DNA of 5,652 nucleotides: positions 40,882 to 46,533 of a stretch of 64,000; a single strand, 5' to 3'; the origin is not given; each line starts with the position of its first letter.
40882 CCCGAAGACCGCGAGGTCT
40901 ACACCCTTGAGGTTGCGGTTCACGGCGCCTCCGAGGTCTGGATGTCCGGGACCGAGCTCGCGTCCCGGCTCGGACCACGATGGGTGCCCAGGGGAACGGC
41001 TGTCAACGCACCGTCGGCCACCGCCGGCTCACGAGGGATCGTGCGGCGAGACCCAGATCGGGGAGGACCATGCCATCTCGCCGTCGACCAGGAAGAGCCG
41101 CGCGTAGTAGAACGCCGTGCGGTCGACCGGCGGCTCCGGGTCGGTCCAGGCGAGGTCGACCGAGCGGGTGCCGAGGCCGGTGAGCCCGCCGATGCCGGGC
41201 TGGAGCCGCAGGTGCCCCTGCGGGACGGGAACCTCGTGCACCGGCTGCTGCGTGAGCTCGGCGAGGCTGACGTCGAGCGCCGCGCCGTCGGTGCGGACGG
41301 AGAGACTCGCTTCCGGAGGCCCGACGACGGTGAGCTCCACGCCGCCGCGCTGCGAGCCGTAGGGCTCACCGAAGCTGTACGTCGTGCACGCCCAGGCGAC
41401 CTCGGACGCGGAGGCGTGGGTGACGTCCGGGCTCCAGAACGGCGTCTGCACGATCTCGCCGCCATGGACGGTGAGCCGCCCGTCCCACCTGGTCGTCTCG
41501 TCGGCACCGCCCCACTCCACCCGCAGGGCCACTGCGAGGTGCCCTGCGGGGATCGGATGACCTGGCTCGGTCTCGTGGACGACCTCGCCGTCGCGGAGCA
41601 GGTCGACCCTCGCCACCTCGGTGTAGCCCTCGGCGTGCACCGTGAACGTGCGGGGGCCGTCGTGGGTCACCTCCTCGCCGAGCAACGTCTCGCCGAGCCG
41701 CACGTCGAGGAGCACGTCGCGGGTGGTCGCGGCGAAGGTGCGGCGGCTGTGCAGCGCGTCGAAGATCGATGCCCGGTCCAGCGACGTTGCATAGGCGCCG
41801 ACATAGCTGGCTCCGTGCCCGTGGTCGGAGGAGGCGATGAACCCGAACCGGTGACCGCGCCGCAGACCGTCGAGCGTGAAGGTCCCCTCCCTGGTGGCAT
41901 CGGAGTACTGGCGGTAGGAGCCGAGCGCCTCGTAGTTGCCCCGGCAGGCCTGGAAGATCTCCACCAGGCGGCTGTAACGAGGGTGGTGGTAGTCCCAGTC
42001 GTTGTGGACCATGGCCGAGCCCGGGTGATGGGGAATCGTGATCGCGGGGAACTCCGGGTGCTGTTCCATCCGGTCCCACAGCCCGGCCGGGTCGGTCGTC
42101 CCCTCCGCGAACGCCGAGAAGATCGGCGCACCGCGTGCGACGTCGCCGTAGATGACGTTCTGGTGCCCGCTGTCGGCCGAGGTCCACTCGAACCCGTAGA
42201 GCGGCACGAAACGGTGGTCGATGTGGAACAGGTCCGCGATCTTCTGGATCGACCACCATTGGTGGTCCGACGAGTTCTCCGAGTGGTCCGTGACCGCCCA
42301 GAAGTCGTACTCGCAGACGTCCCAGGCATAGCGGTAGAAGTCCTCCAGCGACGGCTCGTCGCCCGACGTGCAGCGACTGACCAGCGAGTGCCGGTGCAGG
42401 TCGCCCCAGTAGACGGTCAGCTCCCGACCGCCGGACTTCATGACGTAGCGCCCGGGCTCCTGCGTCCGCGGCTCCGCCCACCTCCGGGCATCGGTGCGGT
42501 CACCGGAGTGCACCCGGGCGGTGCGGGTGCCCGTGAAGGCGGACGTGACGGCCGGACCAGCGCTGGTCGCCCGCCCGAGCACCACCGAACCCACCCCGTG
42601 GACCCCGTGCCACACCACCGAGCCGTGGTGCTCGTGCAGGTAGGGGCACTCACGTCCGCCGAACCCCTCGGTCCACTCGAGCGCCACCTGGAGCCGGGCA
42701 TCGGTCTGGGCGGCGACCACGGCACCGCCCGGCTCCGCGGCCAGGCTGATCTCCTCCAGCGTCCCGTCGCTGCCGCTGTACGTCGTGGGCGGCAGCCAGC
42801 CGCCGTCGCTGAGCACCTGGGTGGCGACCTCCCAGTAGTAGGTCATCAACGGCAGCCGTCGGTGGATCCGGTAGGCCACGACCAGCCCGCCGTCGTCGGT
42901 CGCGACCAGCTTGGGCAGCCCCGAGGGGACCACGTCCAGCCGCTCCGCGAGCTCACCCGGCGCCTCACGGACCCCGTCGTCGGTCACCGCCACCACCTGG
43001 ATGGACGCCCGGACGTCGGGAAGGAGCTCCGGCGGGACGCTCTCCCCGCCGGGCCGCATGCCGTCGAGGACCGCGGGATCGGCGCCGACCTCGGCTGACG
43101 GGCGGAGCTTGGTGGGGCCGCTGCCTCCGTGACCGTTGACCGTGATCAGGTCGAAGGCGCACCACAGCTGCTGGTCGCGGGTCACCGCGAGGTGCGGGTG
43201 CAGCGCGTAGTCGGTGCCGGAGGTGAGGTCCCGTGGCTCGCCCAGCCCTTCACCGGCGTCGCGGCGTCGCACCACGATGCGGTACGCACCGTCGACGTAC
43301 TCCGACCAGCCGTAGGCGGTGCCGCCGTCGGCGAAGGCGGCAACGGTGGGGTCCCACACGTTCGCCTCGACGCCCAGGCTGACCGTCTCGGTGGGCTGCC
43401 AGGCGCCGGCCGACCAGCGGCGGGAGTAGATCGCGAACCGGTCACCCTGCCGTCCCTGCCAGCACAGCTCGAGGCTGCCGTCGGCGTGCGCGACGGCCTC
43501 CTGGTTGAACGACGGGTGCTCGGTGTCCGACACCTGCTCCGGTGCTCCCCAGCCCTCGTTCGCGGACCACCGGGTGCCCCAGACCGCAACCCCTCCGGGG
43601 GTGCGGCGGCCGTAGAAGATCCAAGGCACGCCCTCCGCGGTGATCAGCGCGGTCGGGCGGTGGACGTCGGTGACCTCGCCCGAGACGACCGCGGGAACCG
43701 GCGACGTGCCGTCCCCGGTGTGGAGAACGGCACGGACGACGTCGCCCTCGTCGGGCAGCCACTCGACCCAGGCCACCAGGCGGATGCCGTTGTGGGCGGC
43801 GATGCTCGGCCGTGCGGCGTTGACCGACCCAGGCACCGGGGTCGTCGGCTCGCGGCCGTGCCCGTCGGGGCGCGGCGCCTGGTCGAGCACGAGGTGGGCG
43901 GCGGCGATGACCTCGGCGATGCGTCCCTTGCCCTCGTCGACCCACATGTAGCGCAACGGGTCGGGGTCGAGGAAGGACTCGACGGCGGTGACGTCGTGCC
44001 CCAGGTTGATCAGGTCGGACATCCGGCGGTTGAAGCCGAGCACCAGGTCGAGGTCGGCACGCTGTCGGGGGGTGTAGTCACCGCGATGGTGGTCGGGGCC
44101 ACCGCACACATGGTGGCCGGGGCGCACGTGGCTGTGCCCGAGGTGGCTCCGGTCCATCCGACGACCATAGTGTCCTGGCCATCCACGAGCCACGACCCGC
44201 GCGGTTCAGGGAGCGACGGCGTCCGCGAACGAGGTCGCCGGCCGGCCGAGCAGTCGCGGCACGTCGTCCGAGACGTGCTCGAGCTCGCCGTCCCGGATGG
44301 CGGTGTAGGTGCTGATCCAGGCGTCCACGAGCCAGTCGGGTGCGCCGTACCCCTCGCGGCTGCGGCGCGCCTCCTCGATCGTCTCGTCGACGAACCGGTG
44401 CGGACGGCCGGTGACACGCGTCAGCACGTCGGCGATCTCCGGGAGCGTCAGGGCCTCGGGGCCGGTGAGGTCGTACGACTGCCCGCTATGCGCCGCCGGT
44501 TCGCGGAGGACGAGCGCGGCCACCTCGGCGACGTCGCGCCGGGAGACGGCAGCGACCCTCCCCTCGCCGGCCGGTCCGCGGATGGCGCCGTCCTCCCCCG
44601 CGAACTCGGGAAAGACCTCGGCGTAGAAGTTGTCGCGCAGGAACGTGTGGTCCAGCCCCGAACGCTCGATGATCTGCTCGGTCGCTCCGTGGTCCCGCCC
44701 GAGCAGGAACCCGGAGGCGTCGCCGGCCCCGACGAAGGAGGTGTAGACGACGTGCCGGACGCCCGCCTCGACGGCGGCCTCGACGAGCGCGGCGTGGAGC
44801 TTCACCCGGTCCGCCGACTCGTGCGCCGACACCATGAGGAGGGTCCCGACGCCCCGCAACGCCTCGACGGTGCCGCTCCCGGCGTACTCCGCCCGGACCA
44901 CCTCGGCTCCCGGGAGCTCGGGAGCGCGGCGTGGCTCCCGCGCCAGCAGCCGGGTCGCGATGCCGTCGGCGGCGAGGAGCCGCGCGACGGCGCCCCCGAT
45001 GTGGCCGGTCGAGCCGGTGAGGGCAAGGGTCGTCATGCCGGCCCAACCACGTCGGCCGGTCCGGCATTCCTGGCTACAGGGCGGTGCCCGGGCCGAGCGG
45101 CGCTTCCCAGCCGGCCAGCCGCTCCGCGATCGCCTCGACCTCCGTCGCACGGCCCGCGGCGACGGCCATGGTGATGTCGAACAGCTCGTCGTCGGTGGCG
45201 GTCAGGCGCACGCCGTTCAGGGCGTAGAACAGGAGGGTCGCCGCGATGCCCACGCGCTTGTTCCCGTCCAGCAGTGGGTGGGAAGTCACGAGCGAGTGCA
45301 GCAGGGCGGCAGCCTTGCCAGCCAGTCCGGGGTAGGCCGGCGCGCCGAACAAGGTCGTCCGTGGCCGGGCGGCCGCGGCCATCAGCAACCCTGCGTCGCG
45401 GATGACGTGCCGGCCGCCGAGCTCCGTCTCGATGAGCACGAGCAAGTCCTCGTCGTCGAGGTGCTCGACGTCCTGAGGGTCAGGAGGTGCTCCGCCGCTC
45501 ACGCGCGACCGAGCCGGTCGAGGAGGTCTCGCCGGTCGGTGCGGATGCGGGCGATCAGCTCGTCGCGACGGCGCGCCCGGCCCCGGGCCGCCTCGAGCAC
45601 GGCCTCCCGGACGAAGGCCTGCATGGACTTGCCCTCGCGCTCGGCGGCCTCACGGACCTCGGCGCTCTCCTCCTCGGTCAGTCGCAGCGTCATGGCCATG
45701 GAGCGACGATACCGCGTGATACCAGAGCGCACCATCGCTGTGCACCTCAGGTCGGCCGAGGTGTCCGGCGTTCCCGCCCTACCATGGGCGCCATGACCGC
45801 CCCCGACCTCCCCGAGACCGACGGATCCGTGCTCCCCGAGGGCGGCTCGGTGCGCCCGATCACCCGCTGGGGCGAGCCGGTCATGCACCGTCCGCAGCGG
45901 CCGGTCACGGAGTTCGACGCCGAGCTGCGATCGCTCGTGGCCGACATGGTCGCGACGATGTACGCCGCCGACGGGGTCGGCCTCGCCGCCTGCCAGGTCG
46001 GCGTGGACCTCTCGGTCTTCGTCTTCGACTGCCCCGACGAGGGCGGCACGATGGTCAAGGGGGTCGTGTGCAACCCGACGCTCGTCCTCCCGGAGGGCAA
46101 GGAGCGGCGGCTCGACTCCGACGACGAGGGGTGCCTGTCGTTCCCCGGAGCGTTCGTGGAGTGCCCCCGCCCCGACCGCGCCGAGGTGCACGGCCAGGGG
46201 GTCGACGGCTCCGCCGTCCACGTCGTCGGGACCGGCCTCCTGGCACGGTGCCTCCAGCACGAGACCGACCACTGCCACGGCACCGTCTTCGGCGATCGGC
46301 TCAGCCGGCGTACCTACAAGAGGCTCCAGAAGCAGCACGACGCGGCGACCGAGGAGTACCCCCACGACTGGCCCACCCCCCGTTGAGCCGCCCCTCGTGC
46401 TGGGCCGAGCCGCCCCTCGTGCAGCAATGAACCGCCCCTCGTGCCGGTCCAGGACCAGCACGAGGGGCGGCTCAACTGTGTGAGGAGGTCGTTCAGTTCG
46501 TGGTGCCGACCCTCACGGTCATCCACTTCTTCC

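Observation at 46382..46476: Dispersed 22-bp repeat family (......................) forming REP/BIME-like clusters at gene 3' ends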

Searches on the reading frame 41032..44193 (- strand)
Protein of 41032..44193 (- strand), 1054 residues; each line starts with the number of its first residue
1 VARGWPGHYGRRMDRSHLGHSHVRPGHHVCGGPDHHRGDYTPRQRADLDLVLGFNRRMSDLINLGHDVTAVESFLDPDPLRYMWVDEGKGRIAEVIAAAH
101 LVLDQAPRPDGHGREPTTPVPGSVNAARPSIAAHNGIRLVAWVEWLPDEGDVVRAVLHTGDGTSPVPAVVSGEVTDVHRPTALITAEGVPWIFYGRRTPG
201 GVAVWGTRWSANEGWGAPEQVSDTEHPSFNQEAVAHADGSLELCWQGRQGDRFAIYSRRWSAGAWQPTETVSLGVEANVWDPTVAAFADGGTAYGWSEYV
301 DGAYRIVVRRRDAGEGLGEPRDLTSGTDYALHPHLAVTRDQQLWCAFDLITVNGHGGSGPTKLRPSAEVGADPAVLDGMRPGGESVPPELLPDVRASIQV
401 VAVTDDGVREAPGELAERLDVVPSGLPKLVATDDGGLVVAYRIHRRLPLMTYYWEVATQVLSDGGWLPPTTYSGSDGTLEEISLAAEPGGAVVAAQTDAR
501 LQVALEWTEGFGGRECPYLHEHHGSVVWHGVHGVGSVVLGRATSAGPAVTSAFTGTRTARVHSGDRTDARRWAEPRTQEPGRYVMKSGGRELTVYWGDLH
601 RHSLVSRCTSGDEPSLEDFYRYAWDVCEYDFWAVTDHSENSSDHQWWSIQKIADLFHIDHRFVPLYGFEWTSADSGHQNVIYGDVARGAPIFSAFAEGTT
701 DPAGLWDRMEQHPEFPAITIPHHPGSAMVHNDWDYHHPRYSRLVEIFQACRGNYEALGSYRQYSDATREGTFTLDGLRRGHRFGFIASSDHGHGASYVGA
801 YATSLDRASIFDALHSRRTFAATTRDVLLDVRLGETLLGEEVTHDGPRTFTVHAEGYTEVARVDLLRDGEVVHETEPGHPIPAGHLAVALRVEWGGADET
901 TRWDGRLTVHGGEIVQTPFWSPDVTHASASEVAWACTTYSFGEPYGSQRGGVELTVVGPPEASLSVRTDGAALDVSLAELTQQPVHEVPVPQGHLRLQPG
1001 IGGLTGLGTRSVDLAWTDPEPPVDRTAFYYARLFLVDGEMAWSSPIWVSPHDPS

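Call 73: search_protein_families(library=pfam, proteins=[window:41032-44193:-], max_evalue=0.00001)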
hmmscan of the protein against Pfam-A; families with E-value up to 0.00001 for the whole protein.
window:41032-44193:- (1054 aa): 1 family
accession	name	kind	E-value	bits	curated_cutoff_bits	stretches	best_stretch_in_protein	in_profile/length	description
PF12228.14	DUF3604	-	1.7e-12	47.1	20.4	1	636-724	127-222/591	Protein of unknown function (DUF3604)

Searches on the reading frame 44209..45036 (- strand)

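Call 73: search_protein_families(library=pfam, proteins=[window:44209-45036:-], max_evalue=0.00001)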
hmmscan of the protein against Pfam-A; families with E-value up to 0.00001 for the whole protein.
window:44209-45036:- (276 aa): 2 families
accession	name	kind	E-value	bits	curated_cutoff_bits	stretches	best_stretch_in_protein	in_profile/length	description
PF05368.20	NmrA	-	1.6e-22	80.9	27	1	3-216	4-241/298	NmrA-like family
PF13460.12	NAD_binding_10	-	2e-20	73.9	27.2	1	8-180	1-184/184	NAD(P)H-binding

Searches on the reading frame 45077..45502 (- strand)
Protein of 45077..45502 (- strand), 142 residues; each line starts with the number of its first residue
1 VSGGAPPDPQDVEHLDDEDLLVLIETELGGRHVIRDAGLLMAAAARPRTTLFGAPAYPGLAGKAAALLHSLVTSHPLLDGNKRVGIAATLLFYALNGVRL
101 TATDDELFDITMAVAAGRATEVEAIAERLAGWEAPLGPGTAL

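Call 73: search_protein_families(library=pfam, proteins=[window:45077-45502:-], max_evalue=0.00001)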
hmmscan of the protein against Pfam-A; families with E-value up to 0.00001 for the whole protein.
window:45077-45502:- (142 aa): 1 family
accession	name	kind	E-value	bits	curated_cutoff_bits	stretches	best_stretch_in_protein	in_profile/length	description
PF02661.23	Fic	-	3.7e-11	44.1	24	1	28-92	18-92/93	Fic/DOC family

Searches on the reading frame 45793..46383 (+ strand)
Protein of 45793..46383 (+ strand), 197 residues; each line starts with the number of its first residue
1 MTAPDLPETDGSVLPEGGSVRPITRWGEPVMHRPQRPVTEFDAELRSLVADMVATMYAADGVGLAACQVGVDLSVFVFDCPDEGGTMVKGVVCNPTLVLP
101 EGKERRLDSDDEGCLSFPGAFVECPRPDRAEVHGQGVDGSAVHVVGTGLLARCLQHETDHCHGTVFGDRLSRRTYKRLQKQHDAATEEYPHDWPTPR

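Call 73: search_protein_families(library=pfam, proteins=[window:45793-46383:+], max_evalue=0.00001)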
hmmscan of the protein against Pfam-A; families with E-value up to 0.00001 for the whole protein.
window:45793-46383:+ (197 aa): 1 family
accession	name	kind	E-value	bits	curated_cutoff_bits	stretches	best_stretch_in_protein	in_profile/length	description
PF01327.26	Pep_deformylase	-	4.1e-43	147.1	22.8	1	21-173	2-153/156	Polypeptide deformylase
